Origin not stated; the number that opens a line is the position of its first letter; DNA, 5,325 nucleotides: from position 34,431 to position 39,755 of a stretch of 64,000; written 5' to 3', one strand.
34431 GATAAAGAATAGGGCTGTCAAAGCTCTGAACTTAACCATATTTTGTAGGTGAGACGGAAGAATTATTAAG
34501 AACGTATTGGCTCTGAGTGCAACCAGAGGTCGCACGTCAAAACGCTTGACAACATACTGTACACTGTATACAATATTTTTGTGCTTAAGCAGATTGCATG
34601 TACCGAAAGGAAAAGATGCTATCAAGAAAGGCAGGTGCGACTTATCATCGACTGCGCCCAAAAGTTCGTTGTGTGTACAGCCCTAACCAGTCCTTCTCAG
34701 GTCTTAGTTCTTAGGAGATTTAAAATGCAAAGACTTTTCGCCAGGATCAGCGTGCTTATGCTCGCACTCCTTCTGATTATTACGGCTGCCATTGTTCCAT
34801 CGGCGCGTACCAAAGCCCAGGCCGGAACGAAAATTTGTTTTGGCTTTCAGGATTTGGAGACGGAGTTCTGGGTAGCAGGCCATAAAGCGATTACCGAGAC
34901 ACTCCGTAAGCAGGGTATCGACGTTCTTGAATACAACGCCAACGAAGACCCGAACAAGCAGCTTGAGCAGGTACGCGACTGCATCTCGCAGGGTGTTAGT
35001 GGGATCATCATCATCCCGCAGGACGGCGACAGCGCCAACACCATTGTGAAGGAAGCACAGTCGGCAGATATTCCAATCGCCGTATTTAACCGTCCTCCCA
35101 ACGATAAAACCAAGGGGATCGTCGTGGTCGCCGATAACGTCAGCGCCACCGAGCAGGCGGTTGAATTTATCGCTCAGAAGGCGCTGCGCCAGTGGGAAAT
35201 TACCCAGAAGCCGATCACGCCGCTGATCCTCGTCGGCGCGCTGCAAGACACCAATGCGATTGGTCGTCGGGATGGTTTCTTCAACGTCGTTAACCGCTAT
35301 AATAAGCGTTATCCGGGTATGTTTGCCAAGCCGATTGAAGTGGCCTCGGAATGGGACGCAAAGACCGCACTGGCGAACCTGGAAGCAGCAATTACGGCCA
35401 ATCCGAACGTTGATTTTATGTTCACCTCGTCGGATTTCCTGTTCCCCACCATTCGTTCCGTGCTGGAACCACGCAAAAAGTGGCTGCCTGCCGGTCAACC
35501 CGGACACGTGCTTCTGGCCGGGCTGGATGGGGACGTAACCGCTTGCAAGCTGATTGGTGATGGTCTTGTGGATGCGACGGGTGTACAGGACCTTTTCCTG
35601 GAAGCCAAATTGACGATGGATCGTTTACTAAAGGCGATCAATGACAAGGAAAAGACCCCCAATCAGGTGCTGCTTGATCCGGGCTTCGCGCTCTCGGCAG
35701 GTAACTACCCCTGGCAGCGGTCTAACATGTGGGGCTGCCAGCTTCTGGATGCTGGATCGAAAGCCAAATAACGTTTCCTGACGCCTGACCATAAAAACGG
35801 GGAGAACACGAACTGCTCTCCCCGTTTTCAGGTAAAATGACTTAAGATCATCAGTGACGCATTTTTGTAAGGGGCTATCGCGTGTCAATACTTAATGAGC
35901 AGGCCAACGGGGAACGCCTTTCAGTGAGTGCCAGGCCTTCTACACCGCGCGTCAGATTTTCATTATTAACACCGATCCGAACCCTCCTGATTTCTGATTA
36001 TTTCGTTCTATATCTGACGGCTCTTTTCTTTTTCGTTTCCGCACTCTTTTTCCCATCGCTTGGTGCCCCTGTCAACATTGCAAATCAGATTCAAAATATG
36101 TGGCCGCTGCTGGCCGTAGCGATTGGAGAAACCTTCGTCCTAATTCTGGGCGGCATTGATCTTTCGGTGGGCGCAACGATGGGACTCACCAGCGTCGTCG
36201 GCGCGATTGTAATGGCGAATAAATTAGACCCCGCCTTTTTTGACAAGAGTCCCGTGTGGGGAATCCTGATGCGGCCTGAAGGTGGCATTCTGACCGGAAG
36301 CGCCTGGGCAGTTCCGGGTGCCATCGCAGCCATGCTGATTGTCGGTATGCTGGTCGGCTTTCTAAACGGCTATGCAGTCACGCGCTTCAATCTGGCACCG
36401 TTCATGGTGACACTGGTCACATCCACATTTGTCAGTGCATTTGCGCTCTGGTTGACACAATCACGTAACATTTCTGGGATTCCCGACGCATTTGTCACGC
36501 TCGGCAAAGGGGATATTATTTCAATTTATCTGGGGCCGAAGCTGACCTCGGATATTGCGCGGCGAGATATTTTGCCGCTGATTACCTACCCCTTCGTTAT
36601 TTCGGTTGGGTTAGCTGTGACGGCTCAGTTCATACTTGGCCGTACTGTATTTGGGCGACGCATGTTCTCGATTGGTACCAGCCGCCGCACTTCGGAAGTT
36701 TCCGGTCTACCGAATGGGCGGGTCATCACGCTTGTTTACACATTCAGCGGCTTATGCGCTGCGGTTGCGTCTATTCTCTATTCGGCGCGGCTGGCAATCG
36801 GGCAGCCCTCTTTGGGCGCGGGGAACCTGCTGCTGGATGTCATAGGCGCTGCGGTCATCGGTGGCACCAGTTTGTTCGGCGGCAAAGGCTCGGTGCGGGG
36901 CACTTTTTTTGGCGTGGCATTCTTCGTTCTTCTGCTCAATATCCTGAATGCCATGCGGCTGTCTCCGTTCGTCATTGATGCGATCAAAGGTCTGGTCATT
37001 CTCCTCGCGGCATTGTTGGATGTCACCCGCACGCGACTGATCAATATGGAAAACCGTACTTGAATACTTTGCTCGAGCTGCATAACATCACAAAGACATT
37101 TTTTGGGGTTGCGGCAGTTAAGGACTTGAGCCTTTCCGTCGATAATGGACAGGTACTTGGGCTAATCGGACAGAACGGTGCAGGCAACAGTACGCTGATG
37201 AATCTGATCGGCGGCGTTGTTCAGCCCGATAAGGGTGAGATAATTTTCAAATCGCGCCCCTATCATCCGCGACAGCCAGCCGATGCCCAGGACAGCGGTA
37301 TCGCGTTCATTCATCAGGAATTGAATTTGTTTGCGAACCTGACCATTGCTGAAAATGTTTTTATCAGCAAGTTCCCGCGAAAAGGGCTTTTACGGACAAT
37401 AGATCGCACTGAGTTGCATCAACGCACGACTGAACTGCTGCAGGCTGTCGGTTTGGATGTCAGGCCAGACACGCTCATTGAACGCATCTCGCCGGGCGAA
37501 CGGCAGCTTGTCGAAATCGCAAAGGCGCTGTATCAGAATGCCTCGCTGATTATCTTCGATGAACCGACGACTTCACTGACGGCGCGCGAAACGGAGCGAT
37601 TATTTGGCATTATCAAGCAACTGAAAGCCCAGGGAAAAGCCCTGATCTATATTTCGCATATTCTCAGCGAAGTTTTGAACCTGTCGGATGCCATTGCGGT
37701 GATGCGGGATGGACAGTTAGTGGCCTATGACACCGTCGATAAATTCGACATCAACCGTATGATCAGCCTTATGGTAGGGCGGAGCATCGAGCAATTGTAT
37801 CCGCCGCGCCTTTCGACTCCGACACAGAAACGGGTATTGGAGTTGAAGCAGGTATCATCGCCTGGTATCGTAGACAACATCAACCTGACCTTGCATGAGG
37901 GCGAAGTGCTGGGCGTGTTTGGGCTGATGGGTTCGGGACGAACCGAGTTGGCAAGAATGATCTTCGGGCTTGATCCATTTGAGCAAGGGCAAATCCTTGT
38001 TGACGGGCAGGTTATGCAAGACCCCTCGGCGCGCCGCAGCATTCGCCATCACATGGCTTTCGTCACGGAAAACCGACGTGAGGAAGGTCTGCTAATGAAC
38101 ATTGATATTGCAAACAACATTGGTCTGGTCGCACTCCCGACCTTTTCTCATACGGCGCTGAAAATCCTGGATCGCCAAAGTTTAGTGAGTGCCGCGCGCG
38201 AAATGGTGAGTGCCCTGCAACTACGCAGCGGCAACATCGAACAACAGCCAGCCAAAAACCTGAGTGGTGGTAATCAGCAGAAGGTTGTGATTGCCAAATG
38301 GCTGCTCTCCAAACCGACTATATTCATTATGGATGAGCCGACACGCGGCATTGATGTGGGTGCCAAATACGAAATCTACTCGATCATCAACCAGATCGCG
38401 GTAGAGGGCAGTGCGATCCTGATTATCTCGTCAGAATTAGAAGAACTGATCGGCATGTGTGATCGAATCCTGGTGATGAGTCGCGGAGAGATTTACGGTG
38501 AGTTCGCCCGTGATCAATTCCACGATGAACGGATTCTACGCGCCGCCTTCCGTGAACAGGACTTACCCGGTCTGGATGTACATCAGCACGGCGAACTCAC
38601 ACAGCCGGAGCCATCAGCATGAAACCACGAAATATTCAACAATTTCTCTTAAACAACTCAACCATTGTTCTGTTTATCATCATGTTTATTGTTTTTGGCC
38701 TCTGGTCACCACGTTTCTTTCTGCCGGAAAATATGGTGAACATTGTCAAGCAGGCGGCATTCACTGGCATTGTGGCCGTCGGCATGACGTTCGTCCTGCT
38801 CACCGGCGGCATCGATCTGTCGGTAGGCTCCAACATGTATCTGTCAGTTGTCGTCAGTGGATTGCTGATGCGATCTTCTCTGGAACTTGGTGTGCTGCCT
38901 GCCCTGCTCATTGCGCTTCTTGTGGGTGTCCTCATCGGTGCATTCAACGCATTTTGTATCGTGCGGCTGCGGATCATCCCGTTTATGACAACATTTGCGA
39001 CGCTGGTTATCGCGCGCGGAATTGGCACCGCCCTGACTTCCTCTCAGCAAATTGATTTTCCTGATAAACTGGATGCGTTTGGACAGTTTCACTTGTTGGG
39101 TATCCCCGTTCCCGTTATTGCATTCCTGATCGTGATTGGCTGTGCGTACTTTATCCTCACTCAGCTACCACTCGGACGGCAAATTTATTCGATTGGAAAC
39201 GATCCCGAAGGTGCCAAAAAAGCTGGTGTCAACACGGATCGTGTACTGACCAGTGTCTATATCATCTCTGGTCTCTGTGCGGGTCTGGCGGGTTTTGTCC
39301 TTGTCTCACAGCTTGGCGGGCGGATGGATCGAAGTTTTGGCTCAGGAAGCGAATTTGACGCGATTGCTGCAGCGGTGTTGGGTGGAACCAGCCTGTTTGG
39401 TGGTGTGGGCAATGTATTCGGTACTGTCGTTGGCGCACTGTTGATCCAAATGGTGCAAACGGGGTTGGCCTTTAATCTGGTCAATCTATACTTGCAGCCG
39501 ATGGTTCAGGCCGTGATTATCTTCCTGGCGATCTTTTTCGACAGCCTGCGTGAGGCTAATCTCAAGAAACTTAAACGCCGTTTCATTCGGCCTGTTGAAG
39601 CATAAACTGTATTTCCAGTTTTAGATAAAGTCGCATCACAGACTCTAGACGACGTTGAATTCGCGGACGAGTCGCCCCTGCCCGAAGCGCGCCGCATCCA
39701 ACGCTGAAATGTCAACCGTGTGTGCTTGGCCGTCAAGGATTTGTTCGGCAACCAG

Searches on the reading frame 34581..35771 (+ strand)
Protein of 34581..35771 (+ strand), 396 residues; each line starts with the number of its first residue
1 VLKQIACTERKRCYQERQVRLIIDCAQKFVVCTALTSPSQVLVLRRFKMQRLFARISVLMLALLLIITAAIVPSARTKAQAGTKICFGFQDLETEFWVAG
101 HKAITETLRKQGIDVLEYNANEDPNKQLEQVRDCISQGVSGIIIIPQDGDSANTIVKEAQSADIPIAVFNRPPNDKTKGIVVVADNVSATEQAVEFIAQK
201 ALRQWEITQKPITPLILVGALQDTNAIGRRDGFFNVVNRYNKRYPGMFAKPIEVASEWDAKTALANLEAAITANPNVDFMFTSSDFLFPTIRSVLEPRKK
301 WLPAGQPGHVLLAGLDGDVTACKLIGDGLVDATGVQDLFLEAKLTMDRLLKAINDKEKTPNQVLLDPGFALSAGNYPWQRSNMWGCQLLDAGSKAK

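Call 14: search_protein_families(library=pfam, proteins=[window:34581-35771:+], max_evalue=0.0001)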
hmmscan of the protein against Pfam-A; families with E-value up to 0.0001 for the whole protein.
window:34581-35771:+ (396 aa): 2 families
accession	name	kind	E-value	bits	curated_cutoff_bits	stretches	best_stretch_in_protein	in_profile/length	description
PF13407.12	Peripla_BP_4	-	4.1e-36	125.3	35.1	1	91-356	7-257/258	Periplasmic binding protein domain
PF00532.27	Peripla_BP_1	-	3.7e-10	40.2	22.2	1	84-235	3-145/281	Periplasmic binding proteins and sugar binding domain of LacI family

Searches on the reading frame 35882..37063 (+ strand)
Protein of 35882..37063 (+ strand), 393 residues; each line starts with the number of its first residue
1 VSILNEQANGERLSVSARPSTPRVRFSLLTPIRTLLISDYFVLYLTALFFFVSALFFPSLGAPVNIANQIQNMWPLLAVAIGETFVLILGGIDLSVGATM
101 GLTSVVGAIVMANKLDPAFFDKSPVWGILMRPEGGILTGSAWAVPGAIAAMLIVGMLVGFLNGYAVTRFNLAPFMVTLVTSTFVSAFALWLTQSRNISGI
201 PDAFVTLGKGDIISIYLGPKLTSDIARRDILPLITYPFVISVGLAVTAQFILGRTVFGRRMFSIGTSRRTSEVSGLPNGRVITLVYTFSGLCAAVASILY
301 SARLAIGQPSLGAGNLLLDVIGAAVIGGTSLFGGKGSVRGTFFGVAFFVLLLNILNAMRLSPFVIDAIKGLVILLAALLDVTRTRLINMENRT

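Call 14: search_protein_families(library=pfam, proteins=[window:35882-37063:+], max_evalue=0.0001)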
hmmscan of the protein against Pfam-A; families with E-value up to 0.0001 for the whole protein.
window:35882-37063:+ (393 aa): 1 family
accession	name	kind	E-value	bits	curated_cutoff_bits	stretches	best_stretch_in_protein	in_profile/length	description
PF02653.21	BPD_transp_2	-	6.5e-31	107.9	26.8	1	73-376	9-268/269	Branched-chain amino acid transport system / permease component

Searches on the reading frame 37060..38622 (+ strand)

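Call 14: search_protein_families(library=pfam, proteins=[window:37060-38622:+], max_evalue=0.0001)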
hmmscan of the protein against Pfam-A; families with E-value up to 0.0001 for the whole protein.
window:37060-38622:+ (520 aa): 2 families
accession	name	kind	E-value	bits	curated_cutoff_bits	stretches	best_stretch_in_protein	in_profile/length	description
PF00005.33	ABC_tran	-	1.1e-57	195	25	2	20-171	1-137/137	ABC transporter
PF13304.12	AAA_21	-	8.3e-09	36.4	27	0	141-202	236-300/304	AAA domain, putative AbiEii toxin, Type IV TA system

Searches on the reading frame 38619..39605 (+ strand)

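Call 14: search_protein_families(library=pfam, proteins=[window:38619-39605:+], max_evalue=0.0001)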
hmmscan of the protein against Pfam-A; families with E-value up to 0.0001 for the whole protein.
window:38619-39605:+ (328 aa): 1 family
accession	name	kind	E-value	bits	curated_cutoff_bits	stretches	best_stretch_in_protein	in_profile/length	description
PF02653.21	BPD_transp_2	-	2.3e-42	145.4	26.8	1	38-304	1-268/269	Branched-chain amino acid transport system / permease component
